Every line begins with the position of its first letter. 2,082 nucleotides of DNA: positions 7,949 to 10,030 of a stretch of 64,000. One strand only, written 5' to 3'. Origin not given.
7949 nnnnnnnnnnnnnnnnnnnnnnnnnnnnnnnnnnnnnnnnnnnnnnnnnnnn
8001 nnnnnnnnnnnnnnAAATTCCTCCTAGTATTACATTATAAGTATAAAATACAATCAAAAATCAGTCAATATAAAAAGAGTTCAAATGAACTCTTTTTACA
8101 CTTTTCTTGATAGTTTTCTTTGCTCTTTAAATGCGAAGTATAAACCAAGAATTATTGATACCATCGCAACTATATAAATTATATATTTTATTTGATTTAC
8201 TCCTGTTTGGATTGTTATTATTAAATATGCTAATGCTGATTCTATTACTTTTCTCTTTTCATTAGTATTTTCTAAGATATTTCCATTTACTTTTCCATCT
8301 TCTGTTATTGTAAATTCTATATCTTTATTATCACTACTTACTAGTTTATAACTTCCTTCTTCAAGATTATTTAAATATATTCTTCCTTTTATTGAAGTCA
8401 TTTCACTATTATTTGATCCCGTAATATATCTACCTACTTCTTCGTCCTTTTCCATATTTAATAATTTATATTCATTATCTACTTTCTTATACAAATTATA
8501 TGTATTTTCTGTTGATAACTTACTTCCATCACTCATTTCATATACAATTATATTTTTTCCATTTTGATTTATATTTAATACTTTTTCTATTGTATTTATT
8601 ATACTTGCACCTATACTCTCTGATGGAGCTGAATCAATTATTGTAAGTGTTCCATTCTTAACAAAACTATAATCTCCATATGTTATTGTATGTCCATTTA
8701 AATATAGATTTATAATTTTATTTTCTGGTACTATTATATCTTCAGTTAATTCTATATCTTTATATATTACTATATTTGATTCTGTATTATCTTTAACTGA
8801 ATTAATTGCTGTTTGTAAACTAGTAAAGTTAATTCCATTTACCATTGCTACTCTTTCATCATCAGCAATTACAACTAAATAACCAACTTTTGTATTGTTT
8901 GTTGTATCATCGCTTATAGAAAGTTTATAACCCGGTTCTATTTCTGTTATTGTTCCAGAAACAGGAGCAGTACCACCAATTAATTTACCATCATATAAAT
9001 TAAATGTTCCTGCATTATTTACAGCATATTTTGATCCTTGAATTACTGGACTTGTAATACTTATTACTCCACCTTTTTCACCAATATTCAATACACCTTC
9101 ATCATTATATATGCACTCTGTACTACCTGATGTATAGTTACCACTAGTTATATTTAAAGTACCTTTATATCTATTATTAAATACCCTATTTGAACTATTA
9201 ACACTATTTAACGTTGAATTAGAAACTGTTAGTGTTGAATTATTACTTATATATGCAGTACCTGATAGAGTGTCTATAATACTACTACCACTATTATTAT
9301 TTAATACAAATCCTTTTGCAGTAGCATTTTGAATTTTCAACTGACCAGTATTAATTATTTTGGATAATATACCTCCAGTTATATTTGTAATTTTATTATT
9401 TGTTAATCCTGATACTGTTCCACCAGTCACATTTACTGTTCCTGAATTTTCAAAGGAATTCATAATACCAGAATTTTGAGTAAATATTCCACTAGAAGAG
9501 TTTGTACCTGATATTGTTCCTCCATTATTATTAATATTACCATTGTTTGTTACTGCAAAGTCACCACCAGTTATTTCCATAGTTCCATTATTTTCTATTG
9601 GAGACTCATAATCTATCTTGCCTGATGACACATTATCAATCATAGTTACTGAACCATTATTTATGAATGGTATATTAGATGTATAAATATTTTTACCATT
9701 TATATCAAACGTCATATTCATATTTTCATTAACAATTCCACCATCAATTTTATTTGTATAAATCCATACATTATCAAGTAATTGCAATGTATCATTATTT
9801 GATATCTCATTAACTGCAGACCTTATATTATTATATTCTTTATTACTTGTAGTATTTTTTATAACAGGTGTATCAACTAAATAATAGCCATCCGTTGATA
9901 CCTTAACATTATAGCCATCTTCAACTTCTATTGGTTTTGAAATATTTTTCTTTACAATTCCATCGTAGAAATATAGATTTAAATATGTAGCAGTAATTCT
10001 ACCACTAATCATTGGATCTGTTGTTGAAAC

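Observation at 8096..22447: A 14.3-kb gene encoding a 4783-aa modular surface protein with an unusual domain mix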

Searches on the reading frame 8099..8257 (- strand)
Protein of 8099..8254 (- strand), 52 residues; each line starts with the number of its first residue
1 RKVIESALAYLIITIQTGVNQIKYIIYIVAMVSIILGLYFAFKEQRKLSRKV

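Call 37: search_protein_families(library=ncbifam, proteins=[window:8099-8254:-], max_evalue=10)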
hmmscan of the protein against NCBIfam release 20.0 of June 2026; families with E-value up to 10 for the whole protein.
seq(52 aa): 0 families

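Call 96: find_related_loci(query=A7, collection=metagenome_contigs, flank=10000)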
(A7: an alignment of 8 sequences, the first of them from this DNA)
Query A7 (53 aa) in metagenome_contigs; peptide patterns used: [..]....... (x = any residue, [..] = any of these).
224 stretches matched a pattern; 17 encode a relative of the query (tblastn E <= 1e-3); 17 distinct loci.
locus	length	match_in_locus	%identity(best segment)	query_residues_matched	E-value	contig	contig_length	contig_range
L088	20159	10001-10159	100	1-53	1e-30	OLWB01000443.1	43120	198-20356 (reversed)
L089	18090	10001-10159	100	1-53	1e-30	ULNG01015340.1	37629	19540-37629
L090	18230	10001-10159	100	1-53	1e-30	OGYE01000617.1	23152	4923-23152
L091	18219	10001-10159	100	1-53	1e-30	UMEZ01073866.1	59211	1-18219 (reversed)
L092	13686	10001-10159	100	1-53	1e-30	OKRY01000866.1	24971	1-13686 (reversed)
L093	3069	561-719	100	1-53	1e-30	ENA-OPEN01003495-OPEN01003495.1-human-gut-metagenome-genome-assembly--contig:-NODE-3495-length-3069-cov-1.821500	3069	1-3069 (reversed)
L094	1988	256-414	100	1-53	3e-30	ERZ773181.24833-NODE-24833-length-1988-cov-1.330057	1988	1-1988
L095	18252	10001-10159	96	1-53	1e-29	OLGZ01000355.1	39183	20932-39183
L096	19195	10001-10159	92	1-53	3e-28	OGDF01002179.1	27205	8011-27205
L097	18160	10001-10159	92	1-53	3e-28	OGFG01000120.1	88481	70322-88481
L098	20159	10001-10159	91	1-53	5e-28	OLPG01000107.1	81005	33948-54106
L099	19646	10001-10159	91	1-53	7e-28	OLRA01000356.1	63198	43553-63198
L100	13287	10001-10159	89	1-53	2e-26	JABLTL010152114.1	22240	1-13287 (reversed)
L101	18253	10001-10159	89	1-53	3e-26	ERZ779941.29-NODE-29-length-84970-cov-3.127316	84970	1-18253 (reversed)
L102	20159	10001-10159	89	1-53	3e-26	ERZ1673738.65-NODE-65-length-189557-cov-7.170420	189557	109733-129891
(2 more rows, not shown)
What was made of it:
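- Seventeen metagenome loci carry the gene (call 96).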

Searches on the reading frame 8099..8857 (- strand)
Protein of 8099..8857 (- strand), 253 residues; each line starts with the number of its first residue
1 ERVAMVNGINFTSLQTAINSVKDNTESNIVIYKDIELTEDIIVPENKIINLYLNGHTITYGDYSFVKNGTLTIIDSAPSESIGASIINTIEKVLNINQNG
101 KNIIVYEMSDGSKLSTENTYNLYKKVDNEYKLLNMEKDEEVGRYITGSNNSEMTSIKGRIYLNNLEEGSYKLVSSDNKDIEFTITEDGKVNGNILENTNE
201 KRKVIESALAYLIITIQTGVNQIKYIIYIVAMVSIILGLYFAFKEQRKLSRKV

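Call 14: search_protein_families(library=pfam, proteins=[window:8099-8857:-], max_evalue=10)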
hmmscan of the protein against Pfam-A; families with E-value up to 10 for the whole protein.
seq(253 aa): 3 families
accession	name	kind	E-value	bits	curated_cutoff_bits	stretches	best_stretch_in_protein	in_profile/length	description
PF18190.7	Plk4_PB1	-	0.00051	20.5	26.4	1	88-134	41-87/107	Polo-like Kinase 4 Polo Box 1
PF16339.10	DUF4969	-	0.15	12.9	31.4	1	11-45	15-50/79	Domain of unknown function (DUF4969)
PF19765.4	DUF6252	-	2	9.1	27.2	0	65-123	23-76/124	Family of unknown function (DUF6252)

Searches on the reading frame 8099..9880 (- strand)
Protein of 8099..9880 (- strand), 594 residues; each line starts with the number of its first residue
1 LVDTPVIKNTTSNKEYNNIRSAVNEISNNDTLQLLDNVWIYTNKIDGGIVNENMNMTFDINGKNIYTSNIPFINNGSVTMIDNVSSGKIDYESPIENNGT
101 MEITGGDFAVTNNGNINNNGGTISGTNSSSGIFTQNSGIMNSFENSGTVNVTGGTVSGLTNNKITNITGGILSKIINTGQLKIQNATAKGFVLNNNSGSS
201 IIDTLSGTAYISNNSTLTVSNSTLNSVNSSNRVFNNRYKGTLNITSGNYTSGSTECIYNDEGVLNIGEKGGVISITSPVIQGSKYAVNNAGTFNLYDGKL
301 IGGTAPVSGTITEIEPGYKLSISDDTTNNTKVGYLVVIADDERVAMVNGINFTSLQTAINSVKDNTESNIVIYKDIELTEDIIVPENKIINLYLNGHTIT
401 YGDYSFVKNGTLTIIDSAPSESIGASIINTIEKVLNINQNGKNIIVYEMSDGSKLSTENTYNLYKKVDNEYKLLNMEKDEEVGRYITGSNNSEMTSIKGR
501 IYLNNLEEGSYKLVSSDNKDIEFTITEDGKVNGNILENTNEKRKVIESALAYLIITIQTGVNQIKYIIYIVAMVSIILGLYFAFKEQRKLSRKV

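Call 19: find_related_loci(query=window:8099-9880:-, collection=genome_contigs, flank=10000)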
Query window:8099-9880:- (594 aa) in genome_contigs; peptide patterns used: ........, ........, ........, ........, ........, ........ (x = any residue, [..] = any of these).
138 stretches matched a pattern, but none encodes a relative of the query by tblastn (E <= 1e-3).
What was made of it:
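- Tried and rejected: A search of GTDB genomes with the C-terminal 594 aa found no relative (call 19).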

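Call 39: predict_structure(alignment_id=A4)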
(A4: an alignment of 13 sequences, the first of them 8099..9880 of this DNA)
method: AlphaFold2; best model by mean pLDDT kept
length: 594 residues; sequences in the alignment: 13
mean_pLDDT: 70.5   pTM: 0.62
mean pLDDT of the five models: 70.5, 67.7, 67.0, 65.3, 65.1
residues with pLDDT >= 90: 150; 70-90: 196; 50-70: 95; < 50: 153
segments of 3 or more residues with pLDDT < 50: 418-463, 472-506, 515-518, 527-531, 533-585, 587-594
pLDDT, mean of each block of 10 residues (from residue 1): 79 89 88 87 66 90 78 88 79 77 85 81 67 66 63 64 60 72 83 86 91 95 89 90 97 95 93 90 95 95 95 92 92 92 89 91 89 85 85 79 71 63 38 38 38 34 53 37 27 30 49 51 52 40 31 34 32 37 48 43
secondary structure, 60 per line:
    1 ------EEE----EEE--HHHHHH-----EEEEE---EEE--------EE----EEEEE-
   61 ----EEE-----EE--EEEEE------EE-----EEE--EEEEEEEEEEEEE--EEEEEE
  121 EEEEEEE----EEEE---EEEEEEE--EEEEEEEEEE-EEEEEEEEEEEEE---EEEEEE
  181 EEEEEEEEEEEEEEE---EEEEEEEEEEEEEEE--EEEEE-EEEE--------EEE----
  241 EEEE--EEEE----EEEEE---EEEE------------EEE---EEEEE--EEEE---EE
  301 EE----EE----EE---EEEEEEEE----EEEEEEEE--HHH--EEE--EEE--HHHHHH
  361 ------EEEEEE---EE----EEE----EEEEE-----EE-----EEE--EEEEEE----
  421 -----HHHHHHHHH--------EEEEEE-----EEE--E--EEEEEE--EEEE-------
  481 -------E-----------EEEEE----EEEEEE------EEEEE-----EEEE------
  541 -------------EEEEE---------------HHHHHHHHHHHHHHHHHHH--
elements in order: E7-9 E14-16 H19-24 E30-34 E38-40 E55-59 E65-67 E77-81 E95-97 E100-112 E115-127 E132-135 E139-145 E148-157 E159-171 E175-195 E199-213 E216-220 E222-225 E234-236 E241-244 E247-250 E255-259 E263-266 E279-281 E285-289 E292-295 E299-302 E318-325 E330-337 E345-347 E350-352 H355-360 E367-372 E382-384 E389-393 E406-408 E411-416 H426-434 E443-448 E454-456 E462-467 E470-473 E500-504 E509-514 E521-525 E531-534 E554-558 H574-592
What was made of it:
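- On Right-handed parallel beta-helix (Pfam Beta_helix / pectate-lyase superfamily): The AF2 model is all-beta with pLDDT 60-97 over aa 4190-4600 (call 39).
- AF2 draws a strand there, with low confidence (call 39).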

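Call 45: fold_search(model_id=the predicted structure, library=pdb)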
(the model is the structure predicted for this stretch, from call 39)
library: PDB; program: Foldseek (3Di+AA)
matches with E <= 10: 87; with E <= 0.001: 0
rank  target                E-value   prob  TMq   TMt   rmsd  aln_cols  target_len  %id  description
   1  7kob                  2.3e-02  0.63  0.19  0.27  14.1       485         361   14  Crystal structure of antigen 43b from Escherichia coli CFT073 (released 2022-03-09)
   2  3riq                  1.0e-01  0.14  0.15  0.16  19.9       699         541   10  Siphovirus 9NA tailspike receptor binding domain (released 2012-02-29)
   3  7o9q_B                1.5e-01  0.11  0.12  0.18  15.4       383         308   14  Crystal structure of the Awp1 (adhesin-like wall protein 1) A-domain from Candida glabrata (released 2021-12-15)
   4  9euv                  3.4e-01  0.08  0.13  0.05  18.0       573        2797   10  Lymphostatin, conformation 1 (composite structure) (released 2025-04-09)
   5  7koh_D                5.0e-01  0.15  0.19  0.20  14.0       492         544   12  Crystal structure of antigen 43 from Escherichia coli EDL933 (released 2022-03-09)
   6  4wa0                  5.8e-01  0.06  0.12  0.16  30.5       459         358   13  The structure of a possible adhesin C-terminal domain from Caldicellulosiruptor kronotskyensis (released 2015-03-04)
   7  6e0v_A                8.4e-01  0.03  0.11  0.11  19.8       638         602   10  Apo crystal structure of the colanidase tailspike protein gp150 of Phage Phi92 (released 2019-07-17)
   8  7o9q_A                9.3e-01  0.08  0.14  0.22  16.9       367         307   16  Crystal structure of the Awp1 (adhesin-like wall protein 1) A-domain from Candida glabrata (released 2021-12-15)
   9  5w6h_A                1.1e+00  0.14  0.19  0.17  10.9       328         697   12  Crystal structure of Bacteriophage CBA120 tailspike protein 4 enzymatically active domain (TSP4dN, orf213) (released 2018-10-24)
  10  6n2b_B                1.1e+00  0.04  0.11  0.16  30.1       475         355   11  The Crystal Structure of Caldicellulosiruptor kristjanssonii Tapirin C-terminal domain (released 2018-12-19)
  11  4h0g                  1.2e+00  0.03  0.05  0.10  22.2       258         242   10  Crystal structure of mimicry-recognizing native 2D10 scFv (released 2013-06-19)
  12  2pyh_B                1.6e+00  0.15  0.21  0.30  10.1       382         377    9  Azotobacter vinelandii Mannuronan C-5 epimerase AlgE4 A-module complexed with mannuronan trisaccharide (released 2008-05-27)
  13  8r4o_F                1.7e+00  0.03  0.05  0.10  24.0       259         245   12  Salt inducible kinase 3 in complex with inhibitor (released 2024-03-27)
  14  7koh_B                1.8e+00  0.09  0.22  0.24  12.5       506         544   12  Crystal structure of antigen 43 from Escherichia coli EDL933 (released 2022-03-09)
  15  4dn7_A                2.0e+00  0.01  0.07  0.08  17.1       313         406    8  CRYSTAL STRUCTURE OF putative ABC transporter, ATP-binding protein from Methanosarcina mazei Go1 (released 2012-02-22)
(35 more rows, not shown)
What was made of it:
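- On Right-handed parallel beta-helix (Pfam Beta_helix / pectate-lyase superfamily): All Foldseek neighbours are beta-helix proteins, but the best E is 0.023 and TM is at most 0.27 (call 45).
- Closest known: Beta-helical passenger domains of autotransporter adhesins. Same: Ag43 is the best, though weak, structural neighbour (call 45).
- The Foldseek neighbour list includes polygalacturonases, a pectate lyase, alginate epimerase and phage depolymerase tailspikes (call 45).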

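Call 98: search_solved_structures(query=A4, max_evalue=10)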
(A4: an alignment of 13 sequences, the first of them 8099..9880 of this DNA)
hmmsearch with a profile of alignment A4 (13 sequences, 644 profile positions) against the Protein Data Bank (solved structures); distinct sequences matched with E-value up to 10: 4.
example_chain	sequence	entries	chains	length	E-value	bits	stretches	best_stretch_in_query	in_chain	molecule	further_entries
1zat_A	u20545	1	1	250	0.028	16.2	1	376-506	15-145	L,D-transpeptidase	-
6fj1_A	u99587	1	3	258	0.032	16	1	376-505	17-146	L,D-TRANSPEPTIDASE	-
2hkl_A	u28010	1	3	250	0.032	16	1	376-506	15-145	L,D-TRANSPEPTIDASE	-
1zxh_A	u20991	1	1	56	0.86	11.3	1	138-169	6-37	Immunoglobulin G binding protein G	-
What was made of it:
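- On Right-handed parallel beta-helix (Pfam Beta_helix / pectate-lyase superfamily): The PDB profile search was negative (call 98).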
